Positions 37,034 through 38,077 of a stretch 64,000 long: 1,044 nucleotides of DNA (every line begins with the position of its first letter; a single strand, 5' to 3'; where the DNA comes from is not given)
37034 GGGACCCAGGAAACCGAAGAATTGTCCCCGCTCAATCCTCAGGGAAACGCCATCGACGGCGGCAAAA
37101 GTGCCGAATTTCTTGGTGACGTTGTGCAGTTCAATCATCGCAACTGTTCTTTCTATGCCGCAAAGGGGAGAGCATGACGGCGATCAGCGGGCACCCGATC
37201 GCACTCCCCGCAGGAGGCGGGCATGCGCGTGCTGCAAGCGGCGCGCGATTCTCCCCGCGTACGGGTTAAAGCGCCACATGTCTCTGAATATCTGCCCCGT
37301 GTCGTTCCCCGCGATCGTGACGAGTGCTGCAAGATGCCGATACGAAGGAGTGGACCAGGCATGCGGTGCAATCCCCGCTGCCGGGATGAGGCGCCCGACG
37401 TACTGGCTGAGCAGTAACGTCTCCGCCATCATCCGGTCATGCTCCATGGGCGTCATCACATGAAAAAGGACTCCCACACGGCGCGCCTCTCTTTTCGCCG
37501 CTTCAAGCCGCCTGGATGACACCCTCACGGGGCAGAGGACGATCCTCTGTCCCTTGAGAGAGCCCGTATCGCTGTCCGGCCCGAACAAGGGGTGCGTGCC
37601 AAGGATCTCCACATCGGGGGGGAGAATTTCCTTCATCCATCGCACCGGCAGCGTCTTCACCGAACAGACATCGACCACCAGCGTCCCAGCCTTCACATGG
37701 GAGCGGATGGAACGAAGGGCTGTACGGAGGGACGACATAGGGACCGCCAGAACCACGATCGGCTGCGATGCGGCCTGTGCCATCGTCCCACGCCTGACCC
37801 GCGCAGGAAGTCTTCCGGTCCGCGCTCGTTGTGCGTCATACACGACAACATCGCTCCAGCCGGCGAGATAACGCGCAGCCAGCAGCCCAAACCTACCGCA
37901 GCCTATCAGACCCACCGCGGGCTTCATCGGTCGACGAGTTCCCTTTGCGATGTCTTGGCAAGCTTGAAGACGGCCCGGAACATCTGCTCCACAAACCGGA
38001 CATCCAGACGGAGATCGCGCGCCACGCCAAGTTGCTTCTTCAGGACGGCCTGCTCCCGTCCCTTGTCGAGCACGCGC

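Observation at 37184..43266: Shikimate/aromatic cluster with two domain fusions; the only chorismate mutase is fused to chorismate synthase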

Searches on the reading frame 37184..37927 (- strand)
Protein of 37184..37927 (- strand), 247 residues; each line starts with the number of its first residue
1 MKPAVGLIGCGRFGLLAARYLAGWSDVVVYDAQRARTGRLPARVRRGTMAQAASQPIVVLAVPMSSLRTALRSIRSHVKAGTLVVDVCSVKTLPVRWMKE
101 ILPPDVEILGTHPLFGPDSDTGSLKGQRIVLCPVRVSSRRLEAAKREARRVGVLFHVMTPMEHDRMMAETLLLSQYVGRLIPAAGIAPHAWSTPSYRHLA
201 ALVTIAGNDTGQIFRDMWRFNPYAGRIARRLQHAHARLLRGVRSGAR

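Call 4: search_protein_families(library=ncbifam, proteins=[window:37184-37927:-], max_evalue=0.001)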
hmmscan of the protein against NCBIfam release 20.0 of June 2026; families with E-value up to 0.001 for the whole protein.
window:37184-37927:- (247 aa): 15 families
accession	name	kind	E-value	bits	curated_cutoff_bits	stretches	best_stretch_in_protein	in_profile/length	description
NF006409.0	PRK08655.1-3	equivalog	1.3e-31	110.2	310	1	9-238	8-244/290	prephenate dehydrogenase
NF006408.0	PRK08655.1-2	equivalog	3e-21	75.7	422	1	48-168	58-175/441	prephenate dehydrogenase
NF006411.0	PRK08655.1-5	equivalog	4.2e-21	75.3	464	1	54-168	58-171/443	prephenate dehydrogenase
NF006407.0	PRK08655.1-1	equivalog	3.2e-16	59.2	834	1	52-176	56-179/439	prephenate dehydrogenase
NF006410.0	PRK08655.1-4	equivalog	3.6e-15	55.7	498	1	50-173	58-181/446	prephenate dehydrogenase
NF005694.0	PRK07502.1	equivalog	5e-13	49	409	1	33-170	45-189/310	prephenate/arogenate dehydrogenase family protein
NF008400.0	PRK11199.1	equivalog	6.8e-12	45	273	1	54-168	142-250/374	bifunctional chorismate mutase/prephenate dehydrogenase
NF005032.0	PRK06444.1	equivalog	1.4e-09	37.9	293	1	57-227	34-185/197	prephenate dehydrogenase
NF006457.0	PRK08818.1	equivalog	2.2e-08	33.6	411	1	2-168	4-163/373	prephenate dehydrogenase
NF005111.0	PRK06545.2-3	equivalog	2.5e-08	33.3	344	1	6-181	17-203/371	prephenate dehydrogenase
NF011381.1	PRK14806.1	equivalog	9.3e-08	30.8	902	1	49-171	58-188/733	bifunctional prephenate dehydrogenase/3-phosphoshikimate 1-carboxyvinyltransferase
NF006307.0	PRK08507.1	equivalog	1.8e-07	30.7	295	1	48-168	52-176/275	prephenate dehydrogenase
NF005650.0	PRK07417.1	equivalog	8.4e-07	28.6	290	1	54-168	58-176/281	prephenate/arogenate dehydrogenase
NF005107.0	PRK06545.1-5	equivalog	2.1e-06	27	414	1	48-168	56-184/367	prephenate dehydrogenase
NF005108.0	PRK06545.1-6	equivalog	2.3e-06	26.9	327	1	52-116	68-130/321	prephenate dehydrogenase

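Call 5: search_protein_families(library=pfam, proteins=[window:37184-37927:-], max_evalue=0.01)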
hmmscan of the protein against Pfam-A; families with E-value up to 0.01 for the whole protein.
window:37184-37927:- (247 aa): 3 families
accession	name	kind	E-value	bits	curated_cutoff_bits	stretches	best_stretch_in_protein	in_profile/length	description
PF02153.23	PDH_N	-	9e-17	61.4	26.5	1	39-152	29-149/154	Prephenate dehydrogenase, nucleotide-binding domain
PF03807.23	F420_oxidored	-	9.4e-05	23.4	21.6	1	5-87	2-91/94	NADP oxidoreductase coenzyme F420-dependent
PF10727.15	Rossmann-like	-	0.0028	17.8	23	1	5-88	17-108/131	Rossmann-like domain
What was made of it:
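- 37184..37927 (-): tyrA, a short plant-like TyrA-family dehydrogenase (247 aa), predicted to prefer arogenate. Its start overlaps the aroC-CM stop by 4 nt (ATGA). PF02153 E=9e-17 (call 5).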

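Call 36: search_solved_structures(query=window:37184-37927:-, max_evalue=0.001, show_alignments=2)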
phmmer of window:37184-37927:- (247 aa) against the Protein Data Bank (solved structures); distinct sequences matched with E-value up to 0.001: 5.
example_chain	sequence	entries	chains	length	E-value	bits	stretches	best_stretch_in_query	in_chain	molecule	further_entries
5t95_A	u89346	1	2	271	1.7e-12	50.6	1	5-236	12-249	Prephenate dehydrogenase 1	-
5t9f_A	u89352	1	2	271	2.3e-12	50.2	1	5-236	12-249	Prephenate dehydrogenase 1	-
5t9e_A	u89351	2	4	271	1e-11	48.1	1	5-236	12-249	Prephenate dehydrogenase 1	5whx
4wji_A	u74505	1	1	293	2.3e-09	40.4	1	5-171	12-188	Putative cyclohexadienyl dehydrogenase and ADH prephenate dehydrogenase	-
2pv7_A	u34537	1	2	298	2.2e-06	30.6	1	48-169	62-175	T-protein [Includes: Chorismate mutase (EC 5.4.99.5) (CM) and Prephenate dehydrogenase (EC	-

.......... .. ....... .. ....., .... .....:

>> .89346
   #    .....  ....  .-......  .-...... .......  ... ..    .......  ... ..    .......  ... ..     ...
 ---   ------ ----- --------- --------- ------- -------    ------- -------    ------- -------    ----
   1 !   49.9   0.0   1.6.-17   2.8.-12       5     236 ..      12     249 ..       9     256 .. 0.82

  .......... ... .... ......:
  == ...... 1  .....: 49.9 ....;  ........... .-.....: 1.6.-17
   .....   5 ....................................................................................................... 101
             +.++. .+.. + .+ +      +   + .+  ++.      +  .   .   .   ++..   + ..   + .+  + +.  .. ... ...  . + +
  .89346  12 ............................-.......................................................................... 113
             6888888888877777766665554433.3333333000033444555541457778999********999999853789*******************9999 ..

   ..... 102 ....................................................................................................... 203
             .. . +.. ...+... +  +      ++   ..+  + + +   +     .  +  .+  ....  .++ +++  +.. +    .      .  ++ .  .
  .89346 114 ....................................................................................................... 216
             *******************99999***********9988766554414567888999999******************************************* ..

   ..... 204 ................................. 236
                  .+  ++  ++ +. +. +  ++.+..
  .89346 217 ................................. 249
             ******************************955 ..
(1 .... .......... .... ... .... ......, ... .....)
